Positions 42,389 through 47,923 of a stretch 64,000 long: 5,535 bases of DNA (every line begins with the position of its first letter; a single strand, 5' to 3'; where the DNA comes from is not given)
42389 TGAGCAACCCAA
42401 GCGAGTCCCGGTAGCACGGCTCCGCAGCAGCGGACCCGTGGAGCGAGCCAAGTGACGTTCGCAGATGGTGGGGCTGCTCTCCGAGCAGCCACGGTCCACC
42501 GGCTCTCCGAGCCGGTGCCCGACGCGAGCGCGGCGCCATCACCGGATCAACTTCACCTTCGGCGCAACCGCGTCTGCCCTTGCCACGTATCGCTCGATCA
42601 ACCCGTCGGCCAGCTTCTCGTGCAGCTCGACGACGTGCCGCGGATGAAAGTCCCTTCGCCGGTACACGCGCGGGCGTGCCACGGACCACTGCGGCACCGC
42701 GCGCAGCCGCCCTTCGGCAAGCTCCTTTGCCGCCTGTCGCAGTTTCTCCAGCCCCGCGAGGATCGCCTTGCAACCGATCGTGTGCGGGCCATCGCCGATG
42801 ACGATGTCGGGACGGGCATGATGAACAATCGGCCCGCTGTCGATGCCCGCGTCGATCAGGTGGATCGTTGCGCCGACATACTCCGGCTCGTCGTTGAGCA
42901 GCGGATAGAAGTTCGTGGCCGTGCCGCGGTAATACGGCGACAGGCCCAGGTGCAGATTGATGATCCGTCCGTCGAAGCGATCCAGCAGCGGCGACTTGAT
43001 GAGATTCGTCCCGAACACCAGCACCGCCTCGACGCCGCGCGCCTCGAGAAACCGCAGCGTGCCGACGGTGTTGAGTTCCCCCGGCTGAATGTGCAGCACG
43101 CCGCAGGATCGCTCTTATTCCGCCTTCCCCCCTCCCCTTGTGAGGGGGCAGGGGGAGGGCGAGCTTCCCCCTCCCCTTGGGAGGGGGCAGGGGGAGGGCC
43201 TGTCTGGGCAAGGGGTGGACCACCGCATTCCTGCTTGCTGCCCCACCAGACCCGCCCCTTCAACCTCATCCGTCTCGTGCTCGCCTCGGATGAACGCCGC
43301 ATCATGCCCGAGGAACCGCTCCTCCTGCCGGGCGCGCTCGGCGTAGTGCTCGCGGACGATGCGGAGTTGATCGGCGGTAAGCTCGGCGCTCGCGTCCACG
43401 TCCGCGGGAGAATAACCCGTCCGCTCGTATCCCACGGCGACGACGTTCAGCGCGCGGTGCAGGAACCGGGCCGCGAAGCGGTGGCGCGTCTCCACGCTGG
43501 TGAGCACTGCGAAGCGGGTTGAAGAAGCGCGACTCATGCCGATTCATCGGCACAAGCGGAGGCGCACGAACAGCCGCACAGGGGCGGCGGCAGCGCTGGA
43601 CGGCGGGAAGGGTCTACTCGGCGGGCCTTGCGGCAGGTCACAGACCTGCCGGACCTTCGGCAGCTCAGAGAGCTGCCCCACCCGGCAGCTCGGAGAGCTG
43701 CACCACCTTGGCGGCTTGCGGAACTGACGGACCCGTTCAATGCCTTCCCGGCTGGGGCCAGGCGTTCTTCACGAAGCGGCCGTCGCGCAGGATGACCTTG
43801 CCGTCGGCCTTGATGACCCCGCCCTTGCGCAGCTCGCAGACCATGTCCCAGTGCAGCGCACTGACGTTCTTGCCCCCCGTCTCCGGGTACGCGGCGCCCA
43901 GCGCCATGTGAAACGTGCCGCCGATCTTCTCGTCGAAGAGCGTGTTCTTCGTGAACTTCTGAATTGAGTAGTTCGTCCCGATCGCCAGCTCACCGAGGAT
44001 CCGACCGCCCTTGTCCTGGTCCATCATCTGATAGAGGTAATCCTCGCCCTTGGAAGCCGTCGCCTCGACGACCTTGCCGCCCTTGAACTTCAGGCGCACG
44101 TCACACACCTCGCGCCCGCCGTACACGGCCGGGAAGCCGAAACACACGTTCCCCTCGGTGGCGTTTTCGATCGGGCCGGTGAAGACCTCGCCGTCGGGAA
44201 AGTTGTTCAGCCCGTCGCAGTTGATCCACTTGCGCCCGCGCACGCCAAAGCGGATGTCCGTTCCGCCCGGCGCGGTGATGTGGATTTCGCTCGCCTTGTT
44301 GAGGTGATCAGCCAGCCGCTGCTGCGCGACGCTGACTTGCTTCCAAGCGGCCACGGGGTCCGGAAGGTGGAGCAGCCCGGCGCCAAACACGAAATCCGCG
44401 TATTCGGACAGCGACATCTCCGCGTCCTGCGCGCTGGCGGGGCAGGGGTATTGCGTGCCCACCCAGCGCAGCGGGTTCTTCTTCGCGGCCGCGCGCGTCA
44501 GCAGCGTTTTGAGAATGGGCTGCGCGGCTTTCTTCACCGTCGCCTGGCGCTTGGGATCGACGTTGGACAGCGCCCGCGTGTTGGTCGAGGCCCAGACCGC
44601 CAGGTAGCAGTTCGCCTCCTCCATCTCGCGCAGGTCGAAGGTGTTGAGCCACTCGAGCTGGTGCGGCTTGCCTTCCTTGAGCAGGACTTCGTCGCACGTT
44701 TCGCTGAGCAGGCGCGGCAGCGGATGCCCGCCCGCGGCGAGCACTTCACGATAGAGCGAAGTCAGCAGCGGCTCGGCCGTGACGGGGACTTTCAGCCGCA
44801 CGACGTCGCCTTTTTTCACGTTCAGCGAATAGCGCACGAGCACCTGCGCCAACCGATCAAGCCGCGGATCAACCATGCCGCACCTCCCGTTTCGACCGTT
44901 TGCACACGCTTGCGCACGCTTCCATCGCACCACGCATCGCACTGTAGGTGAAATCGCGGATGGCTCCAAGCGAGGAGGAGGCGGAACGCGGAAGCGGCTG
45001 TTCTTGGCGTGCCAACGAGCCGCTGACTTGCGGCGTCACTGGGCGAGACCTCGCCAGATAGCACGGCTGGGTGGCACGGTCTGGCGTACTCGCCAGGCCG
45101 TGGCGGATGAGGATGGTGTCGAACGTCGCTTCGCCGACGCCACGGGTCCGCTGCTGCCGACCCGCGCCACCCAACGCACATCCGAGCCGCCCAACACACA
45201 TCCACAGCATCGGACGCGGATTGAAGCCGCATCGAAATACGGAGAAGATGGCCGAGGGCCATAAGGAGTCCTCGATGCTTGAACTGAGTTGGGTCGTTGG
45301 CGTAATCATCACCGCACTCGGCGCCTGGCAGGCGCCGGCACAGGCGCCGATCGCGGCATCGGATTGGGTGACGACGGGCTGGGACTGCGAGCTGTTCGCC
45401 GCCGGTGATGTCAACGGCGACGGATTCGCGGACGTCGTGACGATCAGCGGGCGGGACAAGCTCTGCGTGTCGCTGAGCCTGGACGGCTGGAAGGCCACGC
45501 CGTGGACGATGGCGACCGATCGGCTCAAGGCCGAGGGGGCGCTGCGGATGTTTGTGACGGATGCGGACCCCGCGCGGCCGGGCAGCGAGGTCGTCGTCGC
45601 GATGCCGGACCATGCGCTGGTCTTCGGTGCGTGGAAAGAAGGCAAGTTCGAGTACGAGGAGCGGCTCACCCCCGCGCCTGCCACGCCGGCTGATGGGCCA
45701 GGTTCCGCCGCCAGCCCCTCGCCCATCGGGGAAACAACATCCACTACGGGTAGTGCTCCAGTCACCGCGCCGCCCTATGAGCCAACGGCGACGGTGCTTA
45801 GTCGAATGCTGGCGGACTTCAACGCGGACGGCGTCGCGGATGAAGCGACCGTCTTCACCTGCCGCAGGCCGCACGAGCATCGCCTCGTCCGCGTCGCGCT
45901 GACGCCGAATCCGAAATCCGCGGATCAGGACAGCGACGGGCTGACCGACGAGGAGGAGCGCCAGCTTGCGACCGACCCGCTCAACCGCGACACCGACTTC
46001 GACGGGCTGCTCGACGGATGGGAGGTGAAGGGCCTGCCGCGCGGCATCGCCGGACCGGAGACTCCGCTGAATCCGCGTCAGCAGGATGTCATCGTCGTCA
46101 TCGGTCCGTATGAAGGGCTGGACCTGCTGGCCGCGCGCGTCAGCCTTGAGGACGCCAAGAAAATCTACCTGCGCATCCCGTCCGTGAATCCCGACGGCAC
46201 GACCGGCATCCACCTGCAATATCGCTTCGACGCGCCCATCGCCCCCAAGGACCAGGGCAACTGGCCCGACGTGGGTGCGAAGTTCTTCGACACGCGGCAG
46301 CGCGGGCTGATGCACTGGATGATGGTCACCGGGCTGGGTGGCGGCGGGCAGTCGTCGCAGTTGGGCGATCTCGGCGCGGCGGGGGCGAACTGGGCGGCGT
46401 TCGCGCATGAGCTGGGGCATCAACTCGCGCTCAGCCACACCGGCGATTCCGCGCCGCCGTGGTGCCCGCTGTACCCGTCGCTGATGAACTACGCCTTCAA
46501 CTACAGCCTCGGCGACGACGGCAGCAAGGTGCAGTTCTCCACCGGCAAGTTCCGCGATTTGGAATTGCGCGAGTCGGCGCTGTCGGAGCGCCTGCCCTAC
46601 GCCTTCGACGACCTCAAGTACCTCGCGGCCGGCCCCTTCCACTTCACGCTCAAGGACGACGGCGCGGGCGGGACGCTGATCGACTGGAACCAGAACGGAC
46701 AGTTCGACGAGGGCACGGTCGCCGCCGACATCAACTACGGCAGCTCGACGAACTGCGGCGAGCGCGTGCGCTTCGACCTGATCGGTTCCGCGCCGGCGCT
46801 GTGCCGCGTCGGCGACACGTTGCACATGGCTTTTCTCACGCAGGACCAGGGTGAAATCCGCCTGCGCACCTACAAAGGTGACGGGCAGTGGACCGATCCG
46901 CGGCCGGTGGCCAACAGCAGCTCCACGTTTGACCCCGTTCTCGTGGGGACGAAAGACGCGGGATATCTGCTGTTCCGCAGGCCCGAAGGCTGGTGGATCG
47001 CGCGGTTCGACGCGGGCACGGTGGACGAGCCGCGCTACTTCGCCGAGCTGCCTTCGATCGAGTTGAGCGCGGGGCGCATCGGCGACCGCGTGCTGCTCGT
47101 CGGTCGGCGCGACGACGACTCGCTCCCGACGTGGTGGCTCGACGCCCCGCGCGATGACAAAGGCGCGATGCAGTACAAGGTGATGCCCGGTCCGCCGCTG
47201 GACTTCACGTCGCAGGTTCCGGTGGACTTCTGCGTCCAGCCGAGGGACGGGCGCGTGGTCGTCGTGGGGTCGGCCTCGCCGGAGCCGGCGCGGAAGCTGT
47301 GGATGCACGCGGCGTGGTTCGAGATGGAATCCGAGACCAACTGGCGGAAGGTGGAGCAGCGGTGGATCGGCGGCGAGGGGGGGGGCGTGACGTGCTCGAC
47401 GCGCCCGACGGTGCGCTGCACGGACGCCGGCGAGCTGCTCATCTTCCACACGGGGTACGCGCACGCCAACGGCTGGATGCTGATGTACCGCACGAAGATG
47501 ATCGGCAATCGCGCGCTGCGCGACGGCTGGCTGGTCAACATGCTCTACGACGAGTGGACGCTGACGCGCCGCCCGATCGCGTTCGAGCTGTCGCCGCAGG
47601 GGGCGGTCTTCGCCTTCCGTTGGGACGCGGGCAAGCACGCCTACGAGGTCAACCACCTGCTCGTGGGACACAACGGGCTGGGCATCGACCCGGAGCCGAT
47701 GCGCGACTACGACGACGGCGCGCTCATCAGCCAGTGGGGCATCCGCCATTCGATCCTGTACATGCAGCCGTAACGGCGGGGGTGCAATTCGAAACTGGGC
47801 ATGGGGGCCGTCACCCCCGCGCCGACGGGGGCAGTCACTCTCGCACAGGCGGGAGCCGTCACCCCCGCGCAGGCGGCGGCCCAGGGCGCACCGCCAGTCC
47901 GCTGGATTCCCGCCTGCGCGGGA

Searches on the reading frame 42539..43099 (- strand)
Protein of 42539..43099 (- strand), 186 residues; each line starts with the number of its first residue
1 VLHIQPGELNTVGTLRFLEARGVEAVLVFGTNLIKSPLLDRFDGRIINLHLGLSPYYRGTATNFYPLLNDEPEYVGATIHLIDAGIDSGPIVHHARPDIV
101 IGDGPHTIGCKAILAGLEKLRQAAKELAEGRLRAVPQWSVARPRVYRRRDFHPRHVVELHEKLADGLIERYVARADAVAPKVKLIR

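Call 38: search_protein_families(library=pfam, proteins=[window:42539-43099:-], max_evalue=0.0001)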
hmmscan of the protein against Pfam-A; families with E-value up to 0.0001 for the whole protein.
window:42539-43099:- (186 aa): 1 family
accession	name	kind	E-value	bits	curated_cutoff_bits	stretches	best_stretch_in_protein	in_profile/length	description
PF00551.24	Formyl_trans_N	-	5.7e-12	46.2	26.1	1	25-108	83-165/181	Formyl transferase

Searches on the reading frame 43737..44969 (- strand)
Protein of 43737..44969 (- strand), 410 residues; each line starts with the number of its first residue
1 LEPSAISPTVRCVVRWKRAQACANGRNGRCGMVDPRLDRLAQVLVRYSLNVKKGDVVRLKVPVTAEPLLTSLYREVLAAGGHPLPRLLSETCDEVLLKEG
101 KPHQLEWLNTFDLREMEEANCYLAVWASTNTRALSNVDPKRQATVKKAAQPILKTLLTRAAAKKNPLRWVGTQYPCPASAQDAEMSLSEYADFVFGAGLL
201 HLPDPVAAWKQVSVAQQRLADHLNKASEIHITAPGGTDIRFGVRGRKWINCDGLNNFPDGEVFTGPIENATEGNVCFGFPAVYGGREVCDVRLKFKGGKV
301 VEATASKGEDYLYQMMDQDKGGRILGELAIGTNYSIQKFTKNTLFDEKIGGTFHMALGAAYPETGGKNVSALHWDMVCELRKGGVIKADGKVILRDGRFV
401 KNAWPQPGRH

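Call 38: search_protein_families(library=pfam, proteins=[window:43737-44969:-], max_evalue=0.0001)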
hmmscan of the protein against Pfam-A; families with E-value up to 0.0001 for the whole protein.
window:43737-44969:- (410 aa): 1 family
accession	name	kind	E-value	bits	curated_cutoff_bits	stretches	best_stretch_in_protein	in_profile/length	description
PF02073.20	Peptidase_M29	-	9.5e-86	288.6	27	1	35-399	3-406/406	Thermophilic metalloprotease (M29)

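Call 69: find_encoding_contigs(protein=window:43737-44969:-, flank=3000, max_places=6)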
Protein window:43737-44969:- (410 aa): no gene with exactly this product is on record in the collection.

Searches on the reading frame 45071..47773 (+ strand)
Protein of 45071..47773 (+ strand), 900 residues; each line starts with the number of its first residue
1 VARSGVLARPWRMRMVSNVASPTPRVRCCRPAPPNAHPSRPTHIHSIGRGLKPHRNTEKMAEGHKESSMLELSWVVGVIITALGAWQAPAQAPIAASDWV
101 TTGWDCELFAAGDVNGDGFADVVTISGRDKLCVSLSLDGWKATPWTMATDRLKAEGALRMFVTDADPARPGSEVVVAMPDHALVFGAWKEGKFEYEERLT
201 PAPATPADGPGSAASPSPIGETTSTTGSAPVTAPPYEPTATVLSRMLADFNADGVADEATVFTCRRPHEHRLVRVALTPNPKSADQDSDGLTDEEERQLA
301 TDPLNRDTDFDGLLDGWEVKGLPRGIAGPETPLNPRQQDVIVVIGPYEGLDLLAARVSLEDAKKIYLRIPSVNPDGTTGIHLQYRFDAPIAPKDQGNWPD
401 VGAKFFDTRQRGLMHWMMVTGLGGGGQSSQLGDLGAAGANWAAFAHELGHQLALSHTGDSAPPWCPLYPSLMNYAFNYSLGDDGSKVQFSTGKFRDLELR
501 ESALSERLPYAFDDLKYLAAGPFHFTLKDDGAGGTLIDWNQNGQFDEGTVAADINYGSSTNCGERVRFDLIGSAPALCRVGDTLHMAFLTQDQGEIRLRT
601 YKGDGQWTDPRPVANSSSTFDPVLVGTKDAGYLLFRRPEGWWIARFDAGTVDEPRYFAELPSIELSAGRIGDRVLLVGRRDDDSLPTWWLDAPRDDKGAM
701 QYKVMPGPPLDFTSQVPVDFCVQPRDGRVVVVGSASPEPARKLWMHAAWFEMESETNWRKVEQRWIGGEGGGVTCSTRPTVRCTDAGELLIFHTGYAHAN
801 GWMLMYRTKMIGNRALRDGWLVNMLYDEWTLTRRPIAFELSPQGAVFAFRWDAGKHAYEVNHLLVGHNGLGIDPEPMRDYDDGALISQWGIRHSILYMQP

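Call 38: search_protein_families(library=pfam, proteins=[window:45071-47773:+], max_evalue=0.0001)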
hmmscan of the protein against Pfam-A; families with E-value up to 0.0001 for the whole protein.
window:45071-47773:+ (900 aa): 1 family
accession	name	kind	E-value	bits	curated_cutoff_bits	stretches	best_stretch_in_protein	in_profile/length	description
PF01839.29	FG-GAP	-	3.8e-05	23.9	22.1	0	110-126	6-22/37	FG-GAP repeat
